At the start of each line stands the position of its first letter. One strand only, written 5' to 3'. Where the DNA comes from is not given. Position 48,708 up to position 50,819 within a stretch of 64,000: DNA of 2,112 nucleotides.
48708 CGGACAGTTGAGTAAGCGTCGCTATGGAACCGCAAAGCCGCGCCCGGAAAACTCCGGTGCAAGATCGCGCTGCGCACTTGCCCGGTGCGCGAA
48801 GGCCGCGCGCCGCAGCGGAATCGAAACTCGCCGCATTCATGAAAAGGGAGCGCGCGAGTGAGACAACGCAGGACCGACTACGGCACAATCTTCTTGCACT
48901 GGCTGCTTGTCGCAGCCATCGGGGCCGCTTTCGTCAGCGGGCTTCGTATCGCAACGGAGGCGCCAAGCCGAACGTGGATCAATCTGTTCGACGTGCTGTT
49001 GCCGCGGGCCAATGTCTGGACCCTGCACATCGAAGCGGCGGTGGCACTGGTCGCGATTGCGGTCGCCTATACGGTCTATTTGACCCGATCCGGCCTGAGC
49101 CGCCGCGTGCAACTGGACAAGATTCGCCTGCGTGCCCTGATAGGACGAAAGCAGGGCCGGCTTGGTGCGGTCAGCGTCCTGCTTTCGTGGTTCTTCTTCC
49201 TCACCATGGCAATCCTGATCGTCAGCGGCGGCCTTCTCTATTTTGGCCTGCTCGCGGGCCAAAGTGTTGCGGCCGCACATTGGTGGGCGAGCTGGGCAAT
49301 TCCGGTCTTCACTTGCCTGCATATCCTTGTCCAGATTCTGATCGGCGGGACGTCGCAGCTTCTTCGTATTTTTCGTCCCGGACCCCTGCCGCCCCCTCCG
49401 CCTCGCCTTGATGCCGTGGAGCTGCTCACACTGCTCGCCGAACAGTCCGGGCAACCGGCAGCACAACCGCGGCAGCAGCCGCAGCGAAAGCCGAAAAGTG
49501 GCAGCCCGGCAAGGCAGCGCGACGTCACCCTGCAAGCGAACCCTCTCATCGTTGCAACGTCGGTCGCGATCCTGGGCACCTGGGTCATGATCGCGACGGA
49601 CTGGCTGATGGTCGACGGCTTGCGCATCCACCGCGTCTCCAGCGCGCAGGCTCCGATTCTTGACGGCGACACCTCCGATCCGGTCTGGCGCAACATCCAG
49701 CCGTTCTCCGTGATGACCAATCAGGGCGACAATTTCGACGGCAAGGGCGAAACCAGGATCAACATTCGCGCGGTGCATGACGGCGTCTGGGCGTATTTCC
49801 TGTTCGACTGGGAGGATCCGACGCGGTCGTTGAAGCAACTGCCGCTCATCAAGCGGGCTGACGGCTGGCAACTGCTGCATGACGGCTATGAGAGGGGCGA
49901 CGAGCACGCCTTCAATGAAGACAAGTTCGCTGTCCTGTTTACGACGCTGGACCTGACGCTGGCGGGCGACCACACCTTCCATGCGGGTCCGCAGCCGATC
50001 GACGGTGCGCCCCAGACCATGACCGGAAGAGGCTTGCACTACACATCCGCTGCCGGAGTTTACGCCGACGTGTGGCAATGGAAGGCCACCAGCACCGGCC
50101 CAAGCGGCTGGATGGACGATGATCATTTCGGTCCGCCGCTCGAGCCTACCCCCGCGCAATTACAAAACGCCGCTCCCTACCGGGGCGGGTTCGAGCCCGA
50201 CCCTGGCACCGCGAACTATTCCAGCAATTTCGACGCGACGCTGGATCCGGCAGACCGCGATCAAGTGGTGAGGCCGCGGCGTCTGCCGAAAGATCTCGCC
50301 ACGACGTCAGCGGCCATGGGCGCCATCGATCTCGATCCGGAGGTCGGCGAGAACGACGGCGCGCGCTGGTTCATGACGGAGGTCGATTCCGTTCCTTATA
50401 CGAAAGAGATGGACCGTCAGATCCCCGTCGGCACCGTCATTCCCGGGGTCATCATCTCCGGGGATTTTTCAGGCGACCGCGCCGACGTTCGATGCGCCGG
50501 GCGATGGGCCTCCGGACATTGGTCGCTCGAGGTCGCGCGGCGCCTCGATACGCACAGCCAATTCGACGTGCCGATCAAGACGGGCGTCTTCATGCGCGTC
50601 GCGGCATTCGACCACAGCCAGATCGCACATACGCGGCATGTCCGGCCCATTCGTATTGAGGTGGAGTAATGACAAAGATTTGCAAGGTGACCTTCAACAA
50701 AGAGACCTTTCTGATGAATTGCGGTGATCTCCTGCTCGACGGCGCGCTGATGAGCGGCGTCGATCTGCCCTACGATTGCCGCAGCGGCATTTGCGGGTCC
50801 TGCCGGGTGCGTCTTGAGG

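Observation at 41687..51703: Candidate five-gene module: T1SS plus cargo divergent from a trans-membrane electron conduit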

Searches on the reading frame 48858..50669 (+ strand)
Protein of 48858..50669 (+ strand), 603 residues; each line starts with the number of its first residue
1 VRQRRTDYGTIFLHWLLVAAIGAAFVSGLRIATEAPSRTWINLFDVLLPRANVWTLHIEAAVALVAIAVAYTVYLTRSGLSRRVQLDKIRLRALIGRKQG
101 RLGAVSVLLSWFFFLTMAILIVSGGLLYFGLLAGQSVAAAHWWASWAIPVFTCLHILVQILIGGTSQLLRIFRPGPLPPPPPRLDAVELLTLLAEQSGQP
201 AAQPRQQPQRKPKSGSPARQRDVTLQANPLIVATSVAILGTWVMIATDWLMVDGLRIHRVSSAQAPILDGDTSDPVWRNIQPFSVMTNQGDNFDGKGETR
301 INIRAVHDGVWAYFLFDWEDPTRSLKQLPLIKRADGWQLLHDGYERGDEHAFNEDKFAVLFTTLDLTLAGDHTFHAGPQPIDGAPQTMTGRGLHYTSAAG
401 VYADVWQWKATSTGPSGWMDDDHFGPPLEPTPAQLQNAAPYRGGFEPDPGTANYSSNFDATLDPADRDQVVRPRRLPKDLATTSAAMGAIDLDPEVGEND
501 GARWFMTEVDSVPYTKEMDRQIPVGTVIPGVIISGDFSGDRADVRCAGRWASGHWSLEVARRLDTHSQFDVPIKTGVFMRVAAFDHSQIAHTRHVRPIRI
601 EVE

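Call 4: search_protein_families(library=pfam, proteins=[window:48858-50669:+], max_evalue=0.01)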
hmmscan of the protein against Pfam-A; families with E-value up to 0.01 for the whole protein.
window:48858-50669:+ (603 aa): 2 families
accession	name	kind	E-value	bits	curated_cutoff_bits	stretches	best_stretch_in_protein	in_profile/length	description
PF09459.16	EB_dh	-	3.5e-35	122.6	33.3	1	274-596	1-236/236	Ethylbenzene dehydrogenase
PF01292.26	Ni_hydr_CYTB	-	1.9e-11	44.5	30.1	1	7-171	3-176/179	Prokaryotic cytochrome b561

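Call 7: search_protein_families(library=ncbifam, proteins=[window:48858-50669:+], max_evalue=0.001)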
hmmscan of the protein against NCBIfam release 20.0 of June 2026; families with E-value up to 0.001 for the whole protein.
window:48858-50669:+ (603 aa): 0 families

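Call 21: find_homologous_proteins(query=window:48858-50669:+, max_evalue=1e-10)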
Query window:48858-50669:+ (603 aa): 1437 proteins with E <= 1e-10 among 8000 candidates; the best 120 are listed.
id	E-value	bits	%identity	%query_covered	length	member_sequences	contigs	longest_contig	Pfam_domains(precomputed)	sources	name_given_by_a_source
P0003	0.0e+0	1273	90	100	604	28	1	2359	PF01292.27,PF09459.17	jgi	jgi:hypothetical protein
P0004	0.0e+0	1256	89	100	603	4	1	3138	PF01292.27,PF09459.17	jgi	jgi:hypothetical protein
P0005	0.0e+0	1254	88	100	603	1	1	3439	PF01292.27,PF09459.17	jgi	jgi:hypothetical protein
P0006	0.0e+0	1250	89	100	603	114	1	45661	PF01292.27,PF09459.17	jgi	jgi:hypothetical protein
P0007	0.0e+0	1250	88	100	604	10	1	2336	PF01292.27,PF09459.17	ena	-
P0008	0.0e+0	1244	88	100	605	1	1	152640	PF01292.27,PF09459.17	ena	-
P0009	0.0e+0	1234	87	100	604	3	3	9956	PF01292.27,PF09459.17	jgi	jgi:hypothetical protein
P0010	0.0e+0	1229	86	100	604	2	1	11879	PF01292.27,PF09459.17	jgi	-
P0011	0.0e+0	1222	87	100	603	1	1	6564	PF01292.27,PF09459.17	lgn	-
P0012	0.0e+0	1222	86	100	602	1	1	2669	PF01292.27,PF09459.17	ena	-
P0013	0.0e+0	1220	88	98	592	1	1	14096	PF01292.27,PF09459.17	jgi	-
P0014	0.0e+0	1215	86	100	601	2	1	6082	PF01292.27,PF09459.17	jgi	jgi:hypothetical protein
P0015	0.0e+0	1199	84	100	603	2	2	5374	PF01292.27,PF09459.17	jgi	jgi:hypothetical protein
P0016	0.0e+0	1198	83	100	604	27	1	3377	PF01292.27,PF09459.17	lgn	-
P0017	0.0e+0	1189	84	100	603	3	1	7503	PF01292.27,PF09459.17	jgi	-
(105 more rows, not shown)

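Call 23: find_related_loci(query=A1, collection=genome_contigs, flank=10000)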
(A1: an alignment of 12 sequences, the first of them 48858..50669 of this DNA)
Query A1 (603 aa) in genome_contigs; peptide patterns used: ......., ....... (x = any residue, [..] = any of these).
200 stretches matched a pattern; 120 encode a relative of the query (tblastn E <= 1e-3); the best 80 are kept; 80 distinct loci.
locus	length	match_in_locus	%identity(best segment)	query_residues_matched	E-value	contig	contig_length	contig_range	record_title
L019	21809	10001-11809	95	1-603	0e+0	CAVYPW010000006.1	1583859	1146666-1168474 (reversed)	MAG: uncultured Alphaproteobacteria bacterium isolate MFD05512.bin.1.45 genome assembly, contig: contig_2886, whole geno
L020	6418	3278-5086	89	1-603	0e+0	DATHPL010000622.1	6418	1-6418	MAG TPA_asm: Bradyrhizobium sp. isolate SMAG_U12709 k141_2826480, whole genome shotgun sequence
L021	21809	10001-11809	89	1-603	0e+0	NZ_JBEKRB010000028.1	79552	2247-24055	MAG: Bradyrhizobium sp. isolate SPRUCE 500 SPRUCE_500_28, whole genome shotgun sequence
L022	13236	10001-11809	83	1-603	0e+0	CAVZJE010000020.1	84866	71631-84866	MAG: uncultured Alphaproteobacteria bacterium isolate MFD01138.bin.1.8 genome assembly, contig: contig_65172, whole geno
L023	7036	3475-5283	78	1-603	0e+0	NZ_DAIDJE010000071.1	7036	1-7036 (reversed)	MAG: Bradyrhizobium sp. isolate clean379 k141_20392, whole genome shotgun sequence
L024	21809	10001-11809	83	1-603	0e+0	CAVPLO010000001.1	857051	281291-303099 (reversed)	MAG: uncultured Alphaproteobacteria bacterium isolate MFD10113.bin.2.56 genome assembly, contig: contig_11258, whole gen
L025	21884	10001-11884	71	1-603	0e+0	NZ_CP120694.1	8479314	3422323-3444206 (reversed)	Bradyrhizobium sp. STM 3562 chromosome, complete genome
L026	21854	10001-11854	68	1-603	0e+0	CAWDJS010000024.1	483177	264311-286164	MAG: uncultured Alphaproteobacteria bacterium isolate MFD06714.bin.1.234 genome assembly, contig: contig_3992, whole gen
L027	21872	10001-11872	68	1-603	0e+0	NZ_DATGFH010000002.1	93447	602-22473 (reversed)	MAG: Bradyrhizobium sp. isolate SMAG_U9723 k141_457005, whole genome shotgun sequence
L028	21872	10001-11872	67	1-603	0e+0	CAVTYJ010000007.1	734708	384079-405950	MAG: uncultured Alphaproteobacteria bacterium isolate MFD06714.bin.1.81 genome assembly, contig: contig_20974, whole gen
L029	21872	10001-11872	69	1-603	0e+0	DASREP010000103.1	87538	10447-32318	MAG TPA_asm: Bradyrhizobium sp. isolate SMAG_U10009 k141_623308, whole genome shotgun sequence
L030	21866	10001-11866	72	5-603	0e+0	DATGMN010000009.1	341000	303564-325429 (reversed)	MAG TPA_asm: Bradyrhizobium sp. isolate SMAG_U9913 k141_414995, whole genome shotgun sequence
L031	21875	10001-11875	66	1-603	0e+0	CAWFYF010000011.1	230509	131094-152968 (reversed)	MAG: uncultured Alphaproteobacteria bacterium isolate MFD05442.bin.1.436 genome assembly, contig: contig_6088, whole gen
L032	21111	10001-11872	68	1-603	0e+0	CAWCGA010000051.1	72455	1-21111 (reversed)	MAG: uncultured Alphaproteobacteria bacterium isolate MFD09368.bin.3.70 genome assembly, contig: contig_91027, whole gen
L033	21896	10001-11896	66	1-603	0e+0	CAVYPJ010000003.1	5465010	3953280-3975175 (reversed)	MAG: uncultured Alphaproteobacteria bacterium isolate MFD05513.bin.1.20 genome assembly, contig: contig_2342, whole geno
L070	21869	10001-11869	61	1-603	0e+0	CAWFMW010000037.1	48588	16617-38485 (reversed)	MAG: uncultured Alphaproteobacteria bacterium isolate MFD02134.bin.3.423 genome assembly, contig: contig_46596, whole ge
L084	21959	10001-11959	58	1-603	0e+0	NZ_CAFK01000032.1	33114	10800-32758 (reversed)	Bradyrhizobium sp. STM 3843, whole genome shotgun sequence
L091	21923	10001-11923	52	2-603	0e+0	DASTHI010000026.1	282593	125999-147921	MAG TPA_asm: Pseudolabrys sp. isolate SMAG_U585 k141_581257, whole genome shotgun sequence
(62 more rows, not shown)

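Call 33: search_protein_families(library=pfam, proteins=[L021:3053-5125:-, L070:8225-9751:+, L084:1199-2983:-, L091:8378-9868:+], max_evalue=10)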
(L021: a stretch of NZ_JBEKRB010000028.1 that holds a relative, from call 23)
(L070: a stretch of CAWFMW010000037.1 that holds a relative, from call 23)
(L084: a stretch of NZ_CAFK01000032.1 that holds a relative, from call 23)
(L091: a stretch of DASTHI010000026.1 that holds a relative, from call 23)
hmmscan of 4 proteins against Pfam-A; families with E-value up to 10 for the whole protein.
L021:3053-5125:- (690 aa): 2 families
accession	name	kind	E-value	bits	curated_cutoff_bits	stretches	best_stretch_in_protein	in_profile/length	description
PF20521.3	DUF6736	-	0.068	13.7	27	1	28-76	80-129/129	Family of unknown function (DUF6736)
PF07739.18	TipAS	-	0.21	12.5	23.8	0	389-434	24-69/117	TipAS antibiotic-recognition domain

L070:8225-9751:+ (508 aa): 0 families

L084:1199-2983:- (594 aa): 1 family
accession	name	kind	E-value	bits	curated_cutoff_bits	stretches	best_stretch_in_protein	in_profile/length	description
PF11101.13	DUF2884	-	0.0058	16.7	30.6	1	77-156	26-105/228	Protein of unknown function (DUF2884)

L091:8378-9868:+ (496 aa): 1 family
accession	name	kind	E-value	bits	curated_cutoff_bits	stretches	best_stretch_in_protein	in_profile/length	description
PF23918.1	DUF7257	-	0.074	13.1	27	1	47-131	23-112/239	Domain of unknown function (DUF7257)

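Call 37: find_homologous_proteins(query=A2, max_evalue=0.00001)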
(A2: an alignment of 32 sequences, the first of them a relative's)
Query A2 (32 sequences) (690 aa, profile of the alignment): 658 proteins with E <= 0.00001 among 8000 candidates; the best 120 are listed.
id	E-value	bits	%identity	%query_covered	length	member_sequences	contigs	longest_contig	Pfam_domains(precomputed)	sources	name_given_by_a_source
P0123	0.0e+0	1105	44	74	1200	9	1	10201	-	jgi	jgi:trimeric autotransporter adhesin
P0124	0.0e+0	1102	49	79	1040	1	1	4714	-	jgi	jgi:hypothetical protein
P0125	0.0e+0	1084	45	74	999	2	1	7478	-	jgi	jgi:trimeric autotransporter adhesin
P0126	0.0e+0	1074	52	74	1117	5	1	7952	-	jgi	jgi:hypothetical protein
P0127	0.0e+0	1072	53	74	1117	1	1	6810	-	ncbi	-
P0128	0.0e+0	1025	46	74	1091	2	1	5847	-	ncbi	-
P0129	0.0e+0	1013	46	74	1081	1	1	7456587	PF11101.14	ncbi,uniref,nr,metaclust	ncbi:hypothetical protein BRADO3970 [Bradyrhizobium sp. ORS 278]|uniref:beta strand repeat-containin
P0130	0.0e+0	1012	46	74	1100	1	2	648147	-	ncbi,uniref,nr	ncbi:hypothetical protein SSBR45G_05440 [Bradyrhizobium sp. SSBR45G]|uniref:beta strand repeat-conta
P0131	3.2e-298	1009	44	71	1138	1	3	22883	-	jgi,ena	-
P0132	5.3e-298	1008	44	74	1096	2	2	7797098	PF11101.14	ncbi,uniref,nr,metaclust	ncbi:conserved hypothetical protein [Bradyrhizobium sp. ORS 285]|uniref:beta strand repeat-containin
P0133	6.8e-298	1008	45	74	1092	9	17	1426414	-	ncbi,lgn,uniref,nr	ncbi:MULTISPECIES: hypothetical protein [unclassified Bradyrhizobium]|uniref:beta strand repeat-cont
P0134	1.1e-297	1007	46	74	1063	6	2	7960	-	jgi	jgi:trimeric autotransporter adhesin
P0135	1.8e-297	1006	45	74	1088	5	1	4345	-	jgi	-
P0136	2.0e-297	1006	45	74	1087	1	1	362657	PF11101.14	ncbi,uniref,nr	ncbi:hypothetical protein [Bradyrhizobium sp. SZCCHNR1098]|uniref:beta strand repeat-containing prot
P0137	3.0e-297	1005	45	74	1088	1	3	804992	-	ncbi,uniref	ncbi:beta strand repeat-containing protein [Bradyrhizobium sp. HKCCYLS2058]|uniref:beta strand repea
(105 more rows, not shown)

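Call 42: search_solved_structures(query=window:48858-50669:+, max_evalue=1, show_alignments=3)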
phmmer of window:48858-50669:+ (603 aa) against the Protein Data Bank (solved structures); distinct sequences matched with E-value up to 1: 1.
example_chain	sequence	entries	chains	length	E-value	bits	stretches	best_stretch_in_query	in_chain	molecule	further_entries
7b04_C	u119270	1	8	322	0.15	13.3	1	295-338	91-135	Nitrite oxidoreductase subunit C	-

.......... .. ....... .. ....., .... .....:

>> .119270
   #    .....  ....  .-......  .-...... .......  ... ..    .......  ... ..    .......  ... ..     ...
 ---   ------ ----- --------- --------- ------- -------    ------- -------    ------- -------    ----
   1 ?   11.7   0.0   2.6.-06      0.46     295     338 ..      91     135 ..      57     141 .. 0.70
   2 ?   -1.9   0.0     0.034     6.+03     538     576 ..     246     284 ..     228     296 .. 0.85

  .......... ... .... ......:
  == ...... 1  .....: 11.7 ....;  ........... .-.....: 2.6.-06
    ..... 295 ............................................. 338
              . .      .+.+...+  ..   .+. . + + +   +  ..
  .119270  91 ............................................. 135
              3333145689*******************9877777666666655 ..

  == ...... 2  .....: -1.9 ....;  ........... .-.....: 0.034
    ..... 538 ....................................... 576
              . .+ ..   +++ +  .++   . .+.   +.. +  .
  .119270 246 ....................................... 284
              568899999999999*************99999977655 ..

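Call 47: predict_structure(alignment_id=A2)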
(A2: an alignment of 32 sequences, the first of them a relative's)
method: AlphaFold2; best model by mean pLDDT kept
length: 690 residues; sequences in the alignment: 32
mean_pLDDT: 66.7   pTM: 0.56
mean pLDDT of the five models: 66.7, 64.5, 62.9, 62.3, 60.0
residues with pLDDT >= 90: 137; 70-90: 248; 50-70: 96; < 50: 209
segments of 3 or more residues with pLDDT < 50: 1-31, 60-72, 175-181, 346-356, 366-383, 530-596, 634-690
pLDDT, mean of each block of 10 residues (from residue 1): 31 30 36 68 83 62 41 64 89 92 86 90 94 73 80 88 84 51 60 73 74 89 71 82 93 92 70 65 86 89 82 71 82 85 52 51 57 33 60 89 94 94 97 91 61 67 90 96 92 88 76 80 74 32 30 30 28 32 34 50 72 62 76 50 32 32 29 31 30
secondary structure, 60 per line:
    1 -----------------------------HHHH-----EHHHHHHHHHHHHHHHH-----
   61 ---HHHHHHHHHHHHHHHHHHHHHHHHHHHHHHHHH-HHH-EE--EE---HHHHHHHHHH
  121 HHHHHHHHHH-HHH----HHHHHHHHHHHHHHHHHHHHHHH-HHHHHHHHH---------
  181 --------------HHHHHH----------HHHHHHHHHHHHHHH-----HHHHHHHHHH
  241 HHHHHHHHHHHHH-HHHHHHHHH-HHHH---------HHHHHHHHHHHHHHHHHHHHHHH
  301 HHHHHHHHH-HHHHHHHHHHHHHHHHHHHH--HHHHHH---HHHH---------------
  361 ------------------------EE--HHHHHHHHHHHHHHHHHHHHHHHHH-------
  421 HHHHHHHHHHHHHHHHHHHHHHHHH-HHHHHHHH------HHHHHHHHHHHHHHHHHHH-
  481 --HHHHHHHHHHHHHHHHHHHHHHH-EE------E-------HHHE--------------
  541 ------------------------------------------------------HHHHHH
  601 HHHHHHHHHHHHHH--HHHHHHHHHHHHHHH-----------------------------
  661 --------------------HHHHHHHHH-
elements in order (helices of 4 or more, strands of 3 or more residues): H30-33 H40-55 H64-96 H111-130 H139-161 H163-171 H195-200 H211-225 H231-253 H255-263 H265-268 H278-309 H311-330 H333-338 H342-345 H389-413 H421-445 H447-454 H461-479 H483-505 H595-614 H617-631 H681-689

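Call 49: fold_search(model_id=the predicted structure, library=pdb)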
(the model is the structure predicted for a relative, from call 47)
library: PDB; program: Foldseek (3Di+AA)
matches with E <= 10: 28; with E <= 0.001: 0
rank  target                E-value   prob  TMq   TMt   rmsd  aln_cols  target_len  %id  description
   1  6bfi_A                3.4e-01  0.33  0.14  0.13  27.5       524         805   12  Vinculin homolog in a sponge (phylum Porifera) reveals vertebrate-like cell adhesions involved in early multicellular  (released 2018-06-13)
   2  6nc9                  1.9e+00  0.06  0.11  0.14  21.1       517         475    8  Lipid II flippase MurJ, outward-facing conformation (released 2019-04-17)
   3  1tr2_A                1.9e+00  0.09  0.12  0.09  27.1       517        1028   12  Crystal structure of human full-length vinculin (residues 1-1066) (released 2005-11-15)
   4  5xfl_B                2.0e+00  0.15  0.13  0.22  23.2       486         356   10  Crystal structure of the force-sensing device region of alpha N-catenin (released 2018-03-28)
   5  8qqk_C                2.2e+00  0.66  0.13  0.36   6.6       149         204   15  Cryo-EM structure of E. coli cytochrome bo3 quinol oxidase assembled in peptidiscs (released 2024-04-24)
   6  5h5m_A                2.4e+00  0.12  0.12  0.20  23.6       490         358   10  Crystal structure of HMP-1 M domain (released 2017-03-29)
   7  6l3h_A                2.4e+00  0.09  0.14  0.13  16.3       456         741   10  Cryo-EM structure of dimeric quinol dependent Nitric Oxide Reductase (qNOR) from the pathogen Neisseria meninigitidis (released 2020-04-01)
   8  6nc6_A                3.3e+00  0.06  0.12  0.15  22.5       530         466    9  Lipid II flippase MurJ, inward closed conformation (released 2019-04-17)
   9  6wti_C                3.4e+00  0.69  0.14  0.43   6.6       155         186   12  The Cryo-EM structure of the ubiquinol oxidase from Escherichia coli (released 2021-01-20)
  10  5h5m_B                4.3e+00  0.08  0.12  0.20  23.5       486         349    7  Crystal structure of HMP-1 M domain (released 2017-03-29)
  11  6tfn_D                4.6e+00  0.06  0.10  0.15  13.9       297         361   13  Linalool Dehydratase Isomerase in complex with Myrcene (released 2020-10-07)
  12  4p9t_A                5.5e+00  0.18  0.13  0.35  20.7       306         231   10  Structure of the free form of the N-terminal VH1 domain of monomeric alpha-catenin (released 2015-04-29)
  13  5ic0                  5.9e+00  0.06  0.14  0.19  32.2       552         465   12  Structural analysis of a talin triple domain module (released 2016-05-18)
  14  4or2_A                5.9e+00  0.05  0.11  0.18  23.5       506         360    8  Human class C G protein-coupled metabotropic glutamate receptor 1 in complex with a negative allosteric modulator (released 2014-03-19)
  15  1tr2_B                5.9e+00  0.04  0.11  0.09  26.8       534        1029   12  Crystal structure of human full-length vinculin (residues 1-1066) (released 2005-11-15)
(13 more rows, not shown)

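Call 73: search_solved_structures(query=A1, max_evalue=10, show_alignments=4)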
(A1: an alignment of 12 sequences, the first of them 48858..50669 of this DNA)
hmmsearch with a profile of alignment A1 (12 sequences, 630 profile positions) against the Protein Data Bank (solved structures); distinct sequences matched with E-value up to 10: 3.
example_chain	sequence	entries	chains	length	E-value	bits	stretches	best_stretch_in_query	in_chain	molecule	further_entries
7b04_C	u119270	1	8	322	0.29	12.8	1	323-356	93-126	Nitrite oxidoreductase subunit C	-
9rkv_M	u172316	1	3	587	0.34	12.6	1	474-565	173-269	Putative tail fiber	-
3jcr_K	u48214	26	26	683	2.1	10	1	168-255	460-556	hPrp3 | U4/U6 small nuclear ribonucleoprotein Prp3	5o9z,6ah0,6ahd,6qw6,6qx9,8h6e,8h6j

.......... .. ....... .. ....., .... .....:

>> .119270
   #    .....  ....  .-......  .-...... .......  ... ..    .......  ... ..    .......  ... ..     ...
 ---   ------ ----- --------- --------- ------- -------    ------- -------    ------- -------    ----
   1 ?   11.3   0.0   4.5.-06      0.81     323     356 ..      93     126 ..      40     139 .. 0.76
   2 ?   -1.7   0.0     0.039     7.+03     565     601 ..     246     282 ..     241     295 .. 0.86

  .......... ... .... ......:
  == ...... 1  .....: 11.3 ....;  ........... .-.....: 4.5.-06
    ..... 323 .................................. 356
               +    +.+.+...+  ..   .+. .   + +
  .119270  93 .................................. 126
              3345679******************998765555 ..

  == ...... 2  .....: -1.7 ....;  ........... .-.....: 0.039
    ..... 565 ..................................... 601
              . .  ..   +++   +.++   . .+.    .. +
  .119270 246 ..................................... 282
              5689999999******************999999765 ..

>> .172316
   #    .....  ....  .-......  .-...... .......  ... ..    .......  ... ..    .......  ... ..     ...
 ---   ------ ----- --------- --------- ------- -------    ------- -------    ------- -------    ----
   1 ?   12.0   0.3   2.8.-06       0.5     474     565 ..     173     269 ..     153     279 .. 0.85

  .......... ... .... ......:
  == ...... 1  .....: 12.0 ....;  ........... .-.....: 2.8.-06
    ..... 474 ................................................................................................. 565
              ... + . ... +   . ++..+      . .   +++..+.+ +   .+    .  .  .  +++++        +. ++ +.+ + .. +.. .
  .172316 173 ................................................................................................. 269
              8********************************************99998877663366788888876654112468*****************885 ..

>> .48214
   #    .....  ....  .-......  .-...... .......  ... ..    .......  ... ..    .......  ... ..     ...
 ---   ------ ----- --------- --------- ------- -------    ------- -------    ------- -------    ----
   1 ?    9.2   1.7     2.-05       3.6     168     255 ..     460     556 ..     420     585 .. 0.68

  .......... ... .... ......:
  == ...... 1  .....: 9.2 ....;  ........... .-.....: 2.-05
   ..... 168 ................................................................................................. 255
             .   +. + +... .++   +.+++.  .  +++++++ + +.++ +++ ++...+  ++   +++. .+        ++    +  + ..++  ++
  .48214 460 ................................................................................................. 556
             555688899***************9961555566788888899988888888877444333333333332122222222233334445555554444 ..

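Call 86: predict_structure(alignment_id=A4)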
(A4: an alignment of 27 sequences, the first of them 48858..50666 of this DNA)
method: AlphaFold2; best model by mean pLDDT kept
length: 603 residues; sequences in the alignment: 27
mean_pLDDT: 53.9   pTM: 0.43
mean pLDDT of the five models: 53.9, 48.2, 45.6, 44.2, 39.4
residues with pLDDT >= 90: 11; 70-90: 134; 50-70: 177; < 50: 281
segments of 3 or more residues with pLDDT < 50: 1-5, 34-37, 177-207, 209-231, 241-252, 290-295, 321-333, 337-354, 367-400, 410-431, 437-516, 525-542, 586-591
pLDDT, mean of each block of 10 residues (from residue 1): 47 68 73 52 54 65 71 61 63 69 74 77 67 63 77 73 63 49 43 43 34 34 37 52 43 77 75 76 71 55 90 81 41 48 40 56 56 42 39 38 55 30 35 45 36 32 39 31 34 28 23 42 43 26 53 64 68 80 54 66 87
secondary structure, 60 per line:
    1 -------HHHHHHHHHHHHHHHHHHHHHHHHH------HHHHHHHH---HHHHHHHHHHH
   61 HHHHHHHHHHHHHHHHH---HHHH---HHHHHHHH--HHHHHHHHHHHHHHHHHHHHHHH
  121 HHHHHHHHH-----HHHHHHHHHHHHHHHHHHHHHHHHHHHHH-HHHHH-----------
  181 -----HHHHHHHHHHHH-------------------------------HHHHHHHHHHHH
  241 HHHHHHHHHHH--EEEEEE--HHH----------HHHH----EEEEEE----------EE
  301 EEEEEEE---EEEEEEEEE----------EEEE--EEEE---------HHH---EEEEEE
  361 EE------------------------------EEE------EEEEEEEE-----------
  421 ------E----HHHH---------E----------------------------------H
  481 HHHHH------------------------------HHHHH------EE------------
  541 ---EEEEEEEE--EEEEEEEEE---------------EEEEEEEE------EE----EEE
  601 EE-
elements in order: H8-32 H39-46 H50-77 H81-84 H88-95 H98-129 H135-163 H165-169 H186-197 H229-251 E254-259 H275-278 E283-288 E299-307 E311-319 E330-333 E336-339 E355-362 E393-395 E402-409 H432-435 H480-485 H516-520 E544-551 E554-562 E578-585 E598-602

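Call 93: search_protein_representatives(alignment_id=A2)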
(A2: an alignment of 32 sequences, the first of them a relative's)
Query: 32 sequences, 525 profile positions. Proteins with E-value up to 0.001 (for the whole library): 473; up to 1e-10: 362; up to 1e-30: 182. The best 150 are listed.
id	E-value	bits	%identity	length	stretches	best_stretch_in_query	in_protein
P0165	9.6e-287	969.0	-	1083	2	34-516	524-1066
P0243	2.2e-238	809.4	-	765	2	55-524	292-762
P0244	2.7e-191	654.1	-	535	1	1-525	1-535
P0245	3.5e-184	630.6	-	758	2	34-480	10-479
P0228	2.4e-170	585.0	-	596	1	42-525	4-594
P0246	1.1e-164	566.3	-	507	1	1-524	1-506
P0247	6.3e-164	563.8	-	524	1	2-525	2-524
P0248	5.8e-158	544.1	-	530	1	40-525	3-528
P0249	3.1e-154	531.8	-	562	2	189-450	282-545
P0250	2.4e-147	509.0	-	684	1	33-525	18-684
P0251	2.0e-146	506.0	-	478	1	41-474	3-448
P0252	1.0e-135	470.7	-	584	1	53-515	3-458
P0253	1.1e-135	470.6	-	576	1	46-525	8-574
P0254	2.4e-134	466.2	-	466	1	58-512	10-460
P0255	3.7e-133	462.2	-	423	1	189-478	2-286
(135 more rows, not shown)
